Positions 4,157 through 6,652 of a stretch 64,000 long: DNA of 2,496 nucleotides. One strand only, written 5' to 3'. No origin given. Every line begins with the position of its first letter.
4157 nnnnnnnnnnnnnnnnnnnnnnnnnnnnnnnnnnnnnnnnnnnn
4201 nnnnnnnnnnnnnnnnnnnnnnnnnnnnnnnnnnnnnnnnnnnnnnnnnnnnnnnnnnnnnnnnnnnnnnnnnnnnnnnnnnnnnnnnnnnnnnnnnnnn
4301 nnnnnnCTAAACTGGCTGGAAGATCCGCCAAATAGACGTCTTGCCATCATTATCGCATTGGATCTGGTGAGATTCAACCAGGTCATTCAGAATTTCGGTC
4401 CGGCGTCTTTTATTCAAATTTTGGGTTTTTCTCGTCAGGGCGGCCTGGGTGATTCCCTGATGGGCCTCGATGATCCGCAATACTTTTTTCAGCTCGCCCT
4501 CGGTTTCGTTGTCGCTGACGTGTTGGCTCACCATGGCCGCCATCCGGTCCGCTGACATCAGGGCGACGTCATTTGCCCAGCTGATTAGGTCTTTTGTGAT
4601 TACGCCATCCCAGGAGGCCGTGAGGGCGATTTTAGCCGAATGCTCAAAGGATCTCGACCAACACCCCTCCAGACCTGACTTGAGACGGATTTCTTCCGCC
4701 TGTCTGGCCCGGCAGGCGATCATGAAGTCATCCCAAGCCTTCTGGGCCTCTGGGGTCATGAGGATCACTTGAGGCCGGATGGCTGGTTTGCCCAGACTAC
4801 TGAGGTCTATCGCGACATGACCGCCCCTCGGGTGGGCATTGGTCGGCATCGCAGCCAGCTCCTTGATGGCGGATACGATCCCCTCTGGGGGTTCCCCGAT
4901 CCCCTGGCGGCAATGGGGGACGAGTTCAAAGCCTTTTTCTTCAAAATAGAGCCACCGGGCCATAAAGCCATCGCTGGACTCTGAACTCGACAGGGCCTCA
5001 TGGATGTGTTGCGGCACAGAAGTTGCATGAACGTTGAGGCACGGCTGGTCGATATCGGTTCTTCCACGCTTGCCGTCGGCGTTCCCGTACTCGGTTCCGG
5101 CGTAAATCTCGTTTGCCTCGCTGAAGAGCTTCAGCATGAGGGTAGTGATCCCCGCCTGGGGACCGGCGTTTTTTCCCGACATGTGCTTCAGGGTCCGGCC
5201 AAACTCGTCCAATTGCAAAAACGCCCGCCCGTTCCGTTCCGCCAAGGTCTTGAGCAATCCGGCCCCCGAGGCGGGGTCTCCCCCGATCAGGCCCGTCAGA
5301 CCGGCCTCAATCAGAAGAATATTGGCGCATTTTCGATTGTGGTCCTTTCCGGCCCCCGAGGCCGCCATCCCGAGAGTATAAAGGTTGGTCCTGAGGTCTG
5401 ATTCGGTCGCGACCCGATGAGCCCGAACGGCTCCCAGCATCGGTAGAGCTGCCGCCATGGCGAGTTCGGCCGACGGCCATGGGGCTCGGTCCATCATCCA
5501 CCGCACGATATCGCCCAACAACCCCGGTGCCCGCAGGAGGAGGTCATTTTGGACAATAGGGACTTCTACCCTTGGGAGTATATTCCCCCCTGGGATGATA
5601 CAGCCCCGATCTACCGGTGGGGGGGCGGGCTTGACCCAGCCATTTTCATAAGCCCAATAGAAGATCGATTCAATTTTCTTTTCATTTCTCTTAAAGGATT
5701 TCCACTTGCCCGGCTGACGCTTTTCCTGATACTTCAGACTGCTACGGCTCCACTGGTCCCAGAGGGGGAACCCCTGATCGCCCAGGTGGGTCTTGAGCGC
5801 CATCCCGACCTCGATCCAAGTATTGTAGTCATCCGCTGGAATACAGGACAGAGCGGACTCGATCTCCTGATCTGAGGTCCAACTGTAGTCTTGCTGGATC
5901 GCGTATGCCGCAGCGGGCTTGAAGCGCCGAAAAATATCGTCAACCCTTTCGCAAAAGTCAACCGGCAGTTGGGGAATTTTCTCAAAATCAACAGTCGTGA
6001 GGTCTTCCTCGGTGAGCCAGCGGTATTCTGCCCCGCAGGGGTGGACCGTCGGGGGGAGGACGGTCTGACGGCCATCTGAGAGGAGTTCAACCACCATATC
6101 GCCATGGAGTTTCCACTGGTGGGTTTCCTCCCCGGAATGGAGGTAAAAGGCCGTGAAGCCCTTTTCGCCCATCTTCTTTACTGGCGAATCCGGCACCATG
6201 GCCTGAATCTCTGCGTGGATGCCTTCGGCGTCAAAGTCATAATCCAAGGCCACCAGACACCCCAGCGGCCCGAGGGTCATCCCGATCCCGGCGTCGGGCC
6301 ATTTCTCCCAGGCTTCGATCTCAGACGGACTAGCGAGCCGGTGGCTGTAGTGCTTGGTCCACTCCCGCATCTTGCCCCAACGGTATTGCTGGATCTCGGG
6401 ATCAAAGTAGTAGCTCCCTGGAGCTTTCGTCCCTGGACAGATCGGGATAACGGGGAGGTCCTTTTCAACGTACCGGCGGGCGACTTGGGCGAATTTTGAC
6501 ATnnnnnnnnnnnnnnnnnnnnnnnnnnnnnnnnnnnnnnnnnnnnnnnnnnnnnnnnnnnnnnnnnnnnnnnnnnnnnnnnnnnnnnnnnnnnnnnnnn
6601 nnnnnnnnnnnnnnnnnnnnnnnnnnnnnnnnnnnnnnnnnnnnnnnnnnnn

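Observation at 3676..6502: Candidate iteron origin directly 3-prime of the prim-pol/helicase gene, plus a small protein that copies only its C-terminal wHTH (possible replication regulator)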

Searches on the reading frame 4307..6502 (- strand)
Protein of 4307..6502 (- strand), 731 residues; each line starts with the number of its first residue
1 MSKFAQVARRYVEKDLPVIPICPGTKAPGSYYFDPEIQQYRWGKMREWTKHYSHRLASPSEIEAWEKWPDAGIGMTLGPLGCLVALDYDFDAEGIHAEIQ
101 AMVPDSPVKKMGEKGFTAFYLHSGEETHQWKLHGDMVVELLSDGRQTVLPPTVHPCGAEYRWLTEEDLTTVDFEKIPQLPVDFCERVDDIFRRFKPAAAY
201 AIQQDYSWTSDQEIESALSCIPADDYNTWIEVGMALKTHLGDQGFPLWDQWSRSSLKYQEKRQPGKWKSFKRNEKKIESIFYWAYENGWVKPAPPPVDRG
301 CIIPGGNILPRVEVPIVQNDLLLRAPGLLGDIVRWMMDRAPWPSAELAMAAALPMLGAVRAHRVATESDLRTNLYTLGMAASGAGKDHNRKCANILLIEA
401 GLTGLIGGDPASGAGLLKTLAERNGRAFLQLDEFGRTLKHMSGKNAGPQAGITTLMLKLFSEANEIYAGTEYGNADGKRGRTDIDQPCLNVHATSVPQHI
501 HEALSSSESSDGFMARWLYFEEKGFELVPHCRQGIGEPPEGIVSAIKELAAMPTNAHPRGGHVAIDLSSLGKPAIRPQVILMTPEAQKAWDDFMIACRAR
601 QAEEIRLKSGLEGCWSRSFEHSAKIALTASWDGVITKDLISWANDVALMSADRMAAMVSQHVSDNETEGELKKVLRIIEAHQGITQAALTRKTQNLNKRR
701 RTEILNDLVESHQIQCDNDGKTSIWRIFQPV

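Call 3: search_protein_families(library=pfam, proteins=[window:4307-6502:-], max_evalue=0.01)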
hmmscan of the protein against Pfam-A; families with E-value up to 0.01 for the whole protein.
window:4307-6502:- (731 aa): 3 families
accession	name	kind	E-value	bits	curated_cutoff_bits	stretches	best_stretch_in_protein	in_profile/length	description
PF08707.16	PriCT_2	-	2.1e-17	63.7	22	1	215-284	2-77/77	Primase C terminal 2 (PriCT-2)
PF09250.16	Prim-Pol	-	9.6e-16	59.1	22.8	1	8-178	1-154/158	Bifunctional DNA primase/polymerase, N-terminal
PF13148.11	DUF3987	-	1.2e-08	35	27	1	411-627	130-325/364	Protein of unknown function (DUF3987)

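Call 4: search_protein_families(library=phrogs, proteins=[window:4307-6502:-], max_evalue=0.01)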
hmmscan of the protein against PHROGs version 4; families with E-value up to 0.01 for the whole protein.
window:4307-6502:- (731 aa): 9 families
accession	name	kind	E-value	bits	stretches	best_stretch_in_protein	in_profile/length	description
phrog_3022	-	DNA, RNA and nucleotide metabolism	9.1e-78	263.4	1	52-721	55-774/788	DNA primase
phrog_1156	-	DNA, RNA and nucleotide metabolism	3.2e-25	89.8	1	1-275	10-295/855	DNA primase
phrog_10514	-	DNA, RNA and nucleotide metabolism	3.8e-18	66.1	1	336-521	354-535/750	DNA primase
phrog_29234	-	unknown function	1.7e-13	50.5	1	212-293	241-325/887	-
phrog_2597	-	DNA, RNA and nucleotide metabolism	4.4e-10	39.7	1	211-292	4-89/747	DNA primase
phrog_15962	-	DNA, RNA and nucleotide metabolism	2.6e-08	33.6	1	213-291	248-333/835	DNA primase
phrog_25777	-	DNA, RNA and nucleotide metabolism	1.4e-07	31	1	325-462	424-559/907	DNA primase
phrog_33132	-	DNA, RNA and nucleotide metabolism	5.9e-06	26.2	0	324-462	23-162/495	DNA primase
phrog_5311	-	DNA, RNA and nucleotide metabolism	0.0027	17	0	426-518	390-477/692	helicase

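Call 10: search_dna_similar(query=window:4307-6502:-, collection=phages, mode=protein, max_rows=25)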
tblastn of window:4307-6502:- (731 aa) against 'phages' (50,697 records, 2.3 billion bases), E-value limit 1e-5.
Records with a match: 186; places in all: 186; records where one place covers at least 80% of the query: 5.
Best place of each record, by identity: <60% 186.
By first word of the organism name: Brucella 41; Vibrio 22; Pseudomonas 18; Escherichia 13; Klebsiella 10; Xanthomonas 9; Achromobacter 8; Rhodobacter 7; Pseudoalteromonas 6; Caudoviricetes 3; and 25 more.
By host as written in the record: Brucella abortus S19 14; - 10; Rhodobacter capsulatus YW1 7; Brucella sp. 6; Achromobacter xylosoxidans 6; Klebsiella pneumoniae 6; Pseudomonas aeruginosa 5; Brucella abortus 141 5; and 87 more.
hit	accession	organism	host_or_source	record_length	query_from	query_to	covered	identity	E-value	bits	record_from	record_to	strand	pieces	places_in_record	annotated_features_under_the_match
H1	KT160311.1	Vibrio phage H188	Vibrio kanaloae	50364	65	714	89%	26.9%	8e-41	167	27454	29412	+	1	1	bifunctional DNA primase/polymerase domain protein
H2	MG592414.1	Vibrio phage 1.030.O._10N.222.55.F9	Vibrio sp. sp. F13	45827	65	722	90%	26.3%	2e-40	166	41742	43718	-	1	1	coil containing protein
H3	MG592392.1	Vibrio phage 1.005.O._10N.286.48.F2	Vibrio splendidus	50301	65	722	90%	26.3%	2e-38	160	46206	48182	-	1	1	coil containing protein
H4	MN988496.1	Rhizobium phage RHph_TM3_3_14B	Rhizobium etli T3_14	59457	2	675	79%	28.3%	9e-25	216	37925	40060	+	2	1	putative DNA primase protein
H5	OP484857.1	Sinorhizobium phage AP-16-3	Sinorhizobium meliloti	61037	2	679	75%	29.2%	1e-26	215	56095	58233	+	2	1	hypothetical protein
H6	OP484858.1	Sinorhizobium phage NV1.1.1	Sinorhizobium meliloti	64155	2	721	77%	26.6%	7e-18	186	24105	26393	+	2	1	hypothetical protein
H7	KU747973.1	Pseudoalteromonas phage vB_PspS-H40/1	Pseudoalteromonas sp.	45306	65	714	89%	22.7%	6e-26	120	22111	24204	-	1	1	putative bifunctional DNA primase/polymerase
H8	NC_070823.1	Pseudoalteromonas phage vB_PspS-H40/1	Pseudoalteromonas sp.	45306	65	714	89%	22.7%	6e-26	120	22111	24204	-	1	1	putative bifunctional DNA primase/polymerase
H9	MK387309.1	Pseudoalteromonas phage C7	Pseudoalteromonas atlantica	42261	65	714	80%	23.5%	3e-13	152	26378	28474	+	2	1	putative bifunctional DNA primase/polymerase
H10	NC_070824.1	Pseudoalteromonas phage C7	Pseudoalteromonas atlantica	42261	65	714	80%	23.5%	3e-13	152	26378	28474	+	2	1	putative bifunctional DNA primase/polymerase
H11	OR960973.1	Alcaligenes phage CASP1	Alcaligenes faecalis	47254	191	636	61%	25.5%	3e-14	83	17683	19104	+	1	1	hypothetical protein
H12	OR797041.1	Stenotrophomonas phage vB_SmaS_Bhz54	Stenotrophomonas maltophilia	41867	182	650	64%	23.2%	8e-8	62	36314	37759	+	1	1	putative DNA primase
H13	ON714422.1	Vibrio phage vB_VnaS-L3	Vibrio natriegens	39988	152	626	65%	22.8%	1e-14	85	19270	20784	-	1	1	putative DNA primase/polymerase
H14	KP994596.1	Pseudoalteromonas phage H103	Pseudoalteromonas marina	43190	147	627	66%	22.4%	4e-11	73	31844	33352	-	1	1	hypothetical protein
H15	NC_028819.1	Pseudoalteromonas phage H103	Pseudoalteromonas marina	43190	147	627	66%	22.4%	4e-11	73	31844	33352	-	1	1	DNA primase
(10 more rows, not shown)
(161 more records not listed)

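Call 11: find_related_loci(query=window:4307-6502:-, collection=viral_contigs, flank=4000)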
Query window:4307-6502:- (731 aa) in viral_contigs; peptide patterns used: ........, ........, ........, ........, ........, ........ (x = any residue, [..] = any of these).
No stretch of DNA in the collection matches any of the patterns.

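Call 14: find_homologous_proteins(query=window:4307-6502:-, max_evalue=1e-10)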
Query window:4307-6502:- (731 aa): 197 proteins with E <= 1e-10 among 8000 candidates; the best 120 are listed.
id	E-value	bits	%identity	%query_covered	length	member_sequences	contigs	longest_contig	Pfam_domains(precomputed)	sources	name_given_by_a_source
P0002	0.0e+0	1721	100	100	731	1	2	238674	PF13148.12,PF08707.17,PF09250.17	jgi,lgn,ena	-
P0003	0.0e+0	1365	79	100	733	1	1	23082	PF13148.12,PF08707.17,PF09250.17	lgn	-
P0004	1.3e-171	591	41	98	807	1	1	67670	PF13148.12,PF08707.17,PF09250.17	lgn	-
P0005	1.3e-169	584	42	96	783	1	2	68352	PF13148.12,PF08707.17,PF09250.17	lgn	-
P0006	1.9e-165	570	41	98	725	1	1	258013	PF13148.12,PF08707.17,PF09250.17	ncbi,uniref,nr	ncbi:bifunctional DNA primase/polymerase [Tautonia marina]|uniref:bifunctional DNA primase/polymeras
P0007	1.2e-158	548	39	99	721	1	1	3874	PF13148.12,PF08707.17,PF09250.17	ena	-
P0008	1.8e-158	547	40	98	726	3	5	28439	PF13148.12,PF08707.17,PF09250.17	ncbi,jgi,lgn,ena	-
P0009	1.5e-157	544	40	98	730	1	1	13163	PF13148.12,PF08707.17,PF09250.17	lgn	-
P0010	3.4e-157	543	39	98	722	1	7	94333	PF13148.12,PF08707.17,PF09250.17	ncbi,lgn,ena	-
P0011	1.5e-155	538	40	95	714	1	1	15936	PF13148.12,PF08707.17,PF09250.17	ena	-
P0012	1.8e-153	531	40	96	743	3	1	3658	PF13148.12,PF08707.17,PF09250.17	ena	-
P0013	3.0e-153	530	39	95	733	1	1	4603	PF13148.12,PF08707.17,PF09250.17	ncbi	-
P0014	3.6e-152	527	40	90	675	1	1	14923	PF13148.12,PF08707.17,PF09250.17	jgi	jgi:hypothetical protein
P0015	4.9e-152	526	39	95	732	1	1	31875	PF13148.12,PF08707.17,PF09250.17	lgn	-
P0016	5.0e-152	526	40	96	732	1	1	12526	PF13148.12,PF08707.17,PF09250.17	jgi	jgi:hypothetical protein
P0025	3.3e-149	517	38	97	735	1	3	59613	PF13148.12,PF08707.17,PF09250.17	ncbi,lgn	-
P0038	1.8e-134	468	36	100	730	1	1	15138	PF13148.12,PF08707.17,PF09250.17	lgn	-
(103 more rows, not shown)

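Call 15: find_encoding_contigs(protein=P0003, flank=6000, max_places=2)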
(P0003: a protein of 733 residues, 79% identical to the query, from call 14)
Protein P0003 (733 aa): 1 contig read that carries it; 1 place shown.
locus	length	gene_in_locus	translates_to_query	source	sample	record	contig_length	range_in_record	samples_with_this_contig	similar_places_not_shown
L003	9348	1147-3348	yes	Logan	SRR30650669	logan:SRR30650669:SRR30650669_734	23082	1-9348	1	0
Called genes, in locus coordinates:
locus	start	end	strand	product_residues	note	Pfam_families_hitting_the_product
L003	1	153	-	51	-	?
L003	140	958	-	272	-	PF13479:AAA_24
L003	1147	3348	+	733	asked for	PF09250:Prim-Pol, PF08707:PriCT_2, PF13148:DUF3987 (weak)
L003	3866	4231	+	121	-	-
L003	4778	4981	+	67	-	-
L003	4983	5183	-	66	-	-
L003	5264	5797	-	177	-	-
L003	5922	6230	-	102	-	-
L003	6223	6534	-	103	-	-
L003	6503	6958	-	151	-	-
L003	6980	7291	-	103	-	-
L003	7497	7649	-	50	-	-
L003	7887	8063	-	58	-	-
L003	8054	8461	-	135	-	-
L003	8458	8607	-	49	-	-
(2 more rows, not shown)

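Call 16: find_encoding_contigs(protein=P0004, flank=5000, max_places=2)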
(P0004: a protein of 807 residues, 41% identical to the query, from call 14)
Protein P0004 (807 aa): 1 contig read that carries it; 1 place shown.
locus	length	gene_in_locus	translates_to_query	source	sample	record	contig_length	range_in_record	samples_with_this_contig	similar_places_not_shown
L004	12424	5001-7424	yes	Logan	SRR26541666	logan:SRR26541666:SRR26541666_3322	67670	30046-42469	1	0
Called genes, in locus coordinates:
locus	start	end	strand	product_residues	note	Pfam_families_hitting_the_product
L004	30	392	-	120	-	PF03819:MazG (weak)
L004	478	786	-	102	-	-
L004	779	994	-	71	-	PF14576:SEO_N (weak), PF24729:Acb2_Tad1_hairpin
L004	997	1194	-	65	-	-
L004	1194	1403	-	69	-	-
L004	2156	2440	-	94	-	-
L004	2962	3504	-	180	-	PF05037:DUF669 (weak)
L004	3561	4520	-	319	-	PF13479:AAA_24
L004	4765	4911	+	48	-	-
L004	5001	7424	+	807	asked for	PF09250:Prim-Pol, PF08707:PriCT_2, PF13148:DUF3987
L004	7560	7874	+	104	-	-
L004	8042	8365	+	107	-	-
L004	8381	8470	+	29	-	-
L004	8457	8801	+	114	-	-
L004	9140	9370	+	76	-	-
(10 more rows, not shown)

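Call 17: find_encoding_contigs(protein=P0005, flank=5000, max_places=2)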
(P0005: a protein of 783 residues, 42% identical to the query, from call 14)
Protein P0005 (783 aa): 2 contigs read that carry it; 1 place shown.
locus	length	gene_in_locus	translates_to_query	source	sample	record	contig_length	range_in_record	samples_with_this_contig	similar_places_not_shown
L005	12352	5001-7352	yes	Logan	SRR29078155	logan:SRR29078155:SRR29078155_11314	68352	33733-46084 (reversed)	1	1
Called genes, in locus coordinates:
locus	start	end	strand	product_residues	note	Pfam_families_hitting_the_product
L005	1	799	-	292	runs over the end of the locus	-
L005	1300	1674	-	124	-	-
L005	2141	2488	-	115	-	-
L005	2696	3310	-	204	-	PF05037:DUF669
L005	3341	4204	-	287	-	PF13479:AAA_24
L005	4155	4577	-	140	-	-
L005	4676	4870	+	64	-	-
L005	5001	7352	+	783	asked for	PF09250:Prim-Pol, PF08707:PriCT_2, PF13148:DUF3987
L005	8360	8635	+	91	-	PF24043:DUF7352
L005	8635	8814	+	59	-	-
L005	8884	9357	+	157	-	-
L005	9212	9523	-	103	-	-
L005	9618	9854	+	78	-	-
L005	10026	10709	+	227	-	-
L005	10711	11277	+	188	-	PF01555:N6_N4_Mtase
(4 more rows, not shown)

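Call 18: find_encoding_contigs(protein=P0006, flank=5000, max_places=2)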
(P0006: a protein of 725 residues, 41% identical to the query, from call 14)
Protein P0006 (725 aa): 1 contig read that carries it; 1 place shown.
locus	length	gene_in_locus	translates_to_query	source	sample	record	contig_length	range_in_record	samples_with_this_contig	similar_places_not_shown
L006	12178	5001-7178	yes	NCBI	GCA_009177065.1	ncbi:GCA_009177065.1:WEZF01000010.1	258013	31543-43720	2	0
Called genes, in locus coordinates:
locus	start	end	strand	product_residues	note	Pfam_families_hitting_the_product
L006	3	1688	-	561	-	PF00270:DEAD (weak), PF04851:ResIII, PF00271:Helicase_C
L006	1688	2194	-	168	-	-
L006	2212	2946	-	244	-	-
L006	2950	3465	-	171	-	PF05037:DUF669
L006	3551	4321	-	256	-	PF13479:AAA_24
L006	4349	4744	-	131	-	-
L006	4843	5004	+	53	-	-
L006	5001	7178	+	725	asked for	PF09250:Prim-Pol, PF08707:PriCT_2, PF13148:DUF3987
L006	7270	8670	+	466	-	-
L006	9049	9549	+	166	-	-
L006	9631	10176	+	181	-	PF03592:Terminase_2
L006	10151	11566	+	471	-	PF17289:Terminase_6C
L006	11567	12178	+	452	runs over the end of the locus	PF04860:Phage_portal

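Call 25: find_related_loci(query=A1, collection=viral_contigs, flank=4000)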
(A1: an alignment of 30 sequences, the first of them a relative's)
Query A1 (731 aa) in viral_contigs; peptide patterns used: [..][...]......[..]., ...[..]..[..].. (x = any residue, [..] = any of these).
381 stretches matched a pattern; 323 encode a relative of the query (tblastn E <= 1e-3); the best 80 are kept; 80 distinct loci.
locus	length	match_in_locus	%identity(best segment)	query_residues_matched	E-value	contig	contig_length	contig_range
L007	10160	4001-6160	41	17-731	3e-164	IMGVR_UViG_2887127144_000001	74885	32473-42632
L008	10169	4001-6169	41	6-722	1e-162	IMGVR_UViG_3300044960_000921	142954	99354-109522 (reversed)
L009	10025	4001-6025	39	47-715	2e-144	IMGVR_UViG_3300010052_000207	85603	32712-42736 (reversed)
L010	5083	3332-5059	41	2-588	6e-137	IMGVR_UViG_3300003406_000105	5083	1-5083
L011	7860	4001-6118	36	6-714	8e-132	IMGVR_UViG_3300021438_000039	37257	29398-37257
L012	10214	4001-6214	34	1-731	2e-127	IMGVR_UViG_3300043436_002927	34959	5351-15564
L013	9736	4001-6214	35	1-731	4e-127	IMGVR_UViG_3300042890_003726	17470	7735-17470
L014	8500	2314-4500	33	4-724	2e-122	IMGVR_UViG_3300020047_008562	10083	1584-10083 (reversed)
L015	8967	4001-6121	40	2-717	4e-158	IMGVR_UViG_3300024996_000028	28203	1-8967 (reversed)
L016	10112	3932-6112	33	1-714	3e-114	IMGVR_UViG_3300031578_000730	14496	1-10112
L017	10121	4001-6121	34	1-716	1e-109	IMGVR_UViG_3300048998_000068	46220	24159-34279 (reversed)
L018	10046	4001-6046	34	57-714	5e-109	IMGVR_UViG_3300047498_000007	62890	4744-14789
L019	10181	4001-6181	33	1-714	3e-114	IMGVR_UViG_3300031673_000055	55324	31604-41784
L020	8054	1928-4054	31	4-708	8e-100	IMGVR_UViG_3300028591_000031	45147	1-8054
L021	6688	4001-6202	32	2-717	1e-98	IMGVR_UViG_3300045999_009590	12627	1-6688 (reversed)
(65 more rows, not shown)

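Call 26: find_related_loci(query=A1, collection=genome_contigs, flank=4000)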
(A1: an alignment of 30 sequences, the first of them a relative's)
Query A1 (731 aa) in genome_contigs; peptide patterns used: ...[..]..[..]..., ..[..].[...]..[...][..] (x = any residue, [..] = any of these).
173 stretches matched a pattern; 106 encode a relative of the query (tblastn E <= 1e-3); the best 80 are kept; 80 distinct loci.
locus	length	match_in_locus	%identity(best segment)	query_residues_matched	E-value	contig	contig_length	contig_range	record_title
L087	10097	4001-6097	40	2-715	8e-160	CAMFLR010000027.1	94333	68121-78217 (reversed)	MAG: uncultured Isosphaeraceae bacterium isolate SRR12456171_bin.19_metaWRAP_v1.3_MAG genome assembly, contig: ERZ122899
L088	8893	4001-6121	40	2-717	4e-158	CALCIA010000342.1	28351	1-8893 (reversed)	MAG TPA_asm: uncultured actinobacterium isolate SRR3997478_bin.33_CONCOCT_v1.1_MAG genome assembly, contig: ERZ778018.10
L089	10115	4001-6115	40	2-715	5e-155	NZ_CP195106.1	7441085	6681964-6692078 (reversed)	Tundrisphaera lichenicola strain P12 chromosome, complete genome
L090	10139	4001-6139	38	1-714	1e-153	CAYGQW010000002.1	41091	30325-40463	MAG TPA_asm: uncultured Halobacteriovorax sp. isolate ERP117304_co2_55 genome assembly, contig: NODE_844_length_41091_co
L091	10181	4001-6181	33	1-714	2e-115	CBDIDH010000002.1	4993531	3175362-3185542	MAG: Isosphaeraceae bacterium isolate bf57ecee-64b8-4635-b2f0-8f20a2db828e genome assembly, contig: contig_2, whole geno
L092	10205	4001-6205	29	1-714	4e-92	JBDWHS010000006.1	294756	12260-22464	MAG: Sneathiella sp. isolate CI.59.F.A1_421_49 CI_59_F_A1_421_49_000000000006, whole genome shotgun sequence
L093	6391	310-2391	28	4-709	1e-82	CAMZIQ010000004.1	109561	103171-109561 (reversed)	MAG TPA_asm: uncultured proteobacterium isolate SRR10912534_bin.71_metaWRAP_v1.3_MAG genome assembly, contig: ERZ1421001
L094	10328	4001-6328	27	2-714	5e-64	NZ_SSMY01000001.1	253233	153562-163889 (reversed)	MAG: Sphingomonas sp. isolate LY.26 1, whole genome shotgun sequence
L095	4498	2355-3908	30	8-523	2e-63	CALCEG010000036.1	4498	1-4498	MAG TPA_asm: uncultured Alphaproteobacteria bacterium isolate SRR6425765_bin.98_CONCOCT_v1.1_MAG genome assembly, contig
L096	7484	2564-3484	38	1-295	2e-61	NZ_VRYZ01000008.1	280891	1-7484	Parahaliea aestuarii strain S2-26 NODE_8_length_280891_cov_33.433524, whole genome shotgun sequence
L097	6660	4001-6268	27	1-728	8e-57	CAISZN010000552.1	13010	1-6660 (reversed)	MAG: uncultured Rhizobiales bacterium isolate Umea2_bin-2380 genome assembly, contig: bin-2380:552/695, whole genome sho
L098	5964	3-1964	29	78-713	1e-65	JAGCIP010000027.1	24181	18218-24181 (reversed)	MAG: Clostridia bacterium isolate RGIG9825 Yak_Rectum-1__c125709, whole genome shotgun sequence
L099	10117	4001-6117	35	4-724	8e-80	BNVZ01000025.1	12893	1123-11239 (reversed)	Endomicrobiia bacterium MS502-22 DNA, sequence025, whole genome shotgun sequence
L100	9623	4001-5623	25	1-518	3e-44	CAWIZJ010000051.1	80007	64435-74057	MAG: uncultured Alphaproteobacteria bacterium isolate MFD00962.bin.1.324 genome assembly, contig: contig_49470, whole ge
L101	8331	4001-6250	34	1-728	3e-52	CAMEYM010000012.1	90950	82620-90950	MAG: Rhizobium sp. Q54 isolate AH-24oct19-21 genome assembly, contig: AH-24oct19-C324, whole genome shotgun sequence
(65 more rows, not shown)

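Call 61: predict_structure(alignment_id=A1)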
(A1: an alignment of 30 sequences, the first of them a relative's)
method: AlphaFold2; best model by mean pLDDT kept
length: 731 residues; sequences in the alignment: 30
mean_pLDDT: 86.7   pTM: 0.57
mean pLDDT of the five models: 86.7, 86.1, 85.4, 84.8, 84.2
residues with pLDDT >= 90: 447; 70-90: 195; 50-70: 56; < 50: 33
segments of 3 or more residues with pLDDT < 50: 197-203, 295-306, 308-315, 559-562
pLDDT, mean of each block of 10 residues (from residue 1): 93 96 95 93 90 91 96 96 96 91 96 94 94 93 95 91 95 95 93 62 59 90 91 93 94 90 92 84 84 51 44 54 94 93 91 97 93 96 87 97 92 88 93 86 68 89 90 69 91 91 69 89 70 77 94 73 53 82 95 97 89 93 97 92 97 89 76 86 89 90 92 88 84 42
secondary structure, 60 per line:
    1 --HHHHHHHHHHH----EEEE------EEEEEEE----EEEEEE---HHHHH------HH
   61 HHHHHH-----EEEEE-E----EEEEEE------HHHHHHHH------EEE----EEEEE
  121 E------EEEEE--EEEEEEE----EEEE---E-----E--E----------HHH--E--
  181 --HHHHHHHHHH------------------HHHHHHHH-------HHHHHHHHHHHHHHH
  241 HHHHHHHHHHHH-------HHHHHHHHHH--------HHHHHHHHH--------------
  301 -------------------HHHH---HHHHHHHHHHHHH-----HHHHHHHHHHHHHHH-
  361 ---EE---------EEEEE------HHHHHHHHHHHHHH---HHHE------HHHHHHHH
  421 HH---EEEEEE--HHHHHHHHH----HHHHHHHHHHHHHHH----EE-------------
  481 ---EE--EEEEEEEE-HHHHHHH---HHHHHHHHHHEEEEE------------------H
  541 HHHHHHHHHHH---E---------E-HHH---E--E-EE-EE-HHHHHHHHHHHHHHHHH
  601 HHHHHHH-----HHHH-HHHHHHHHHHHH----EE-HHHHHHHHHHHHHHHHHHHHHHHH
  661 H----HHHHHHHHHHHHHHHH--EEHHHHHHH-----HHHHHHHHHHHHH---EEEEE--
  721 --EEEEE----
elements in order (helices of 4 or more, strands of 3 or more residues): H3-13 E18-21 E28-34 E39-44 H48-52 H59-66 E72-76 E83-88 H95-102 E109-111 E116-121 E128-132 E135-141 E146-149 H183-192 H211-218 H226-252 H260-269 H278-286 H320-323 H327-339 H345-359 E375-379 H386-399 H413-422 E426-431 H434-442 H447-461 E488-495 H497-503 H507-516 E517-521 H540-551 H584-607 H613-616 H618-629 H637-661 H666-681 H686-692 H698-710 E714-718 E723-727
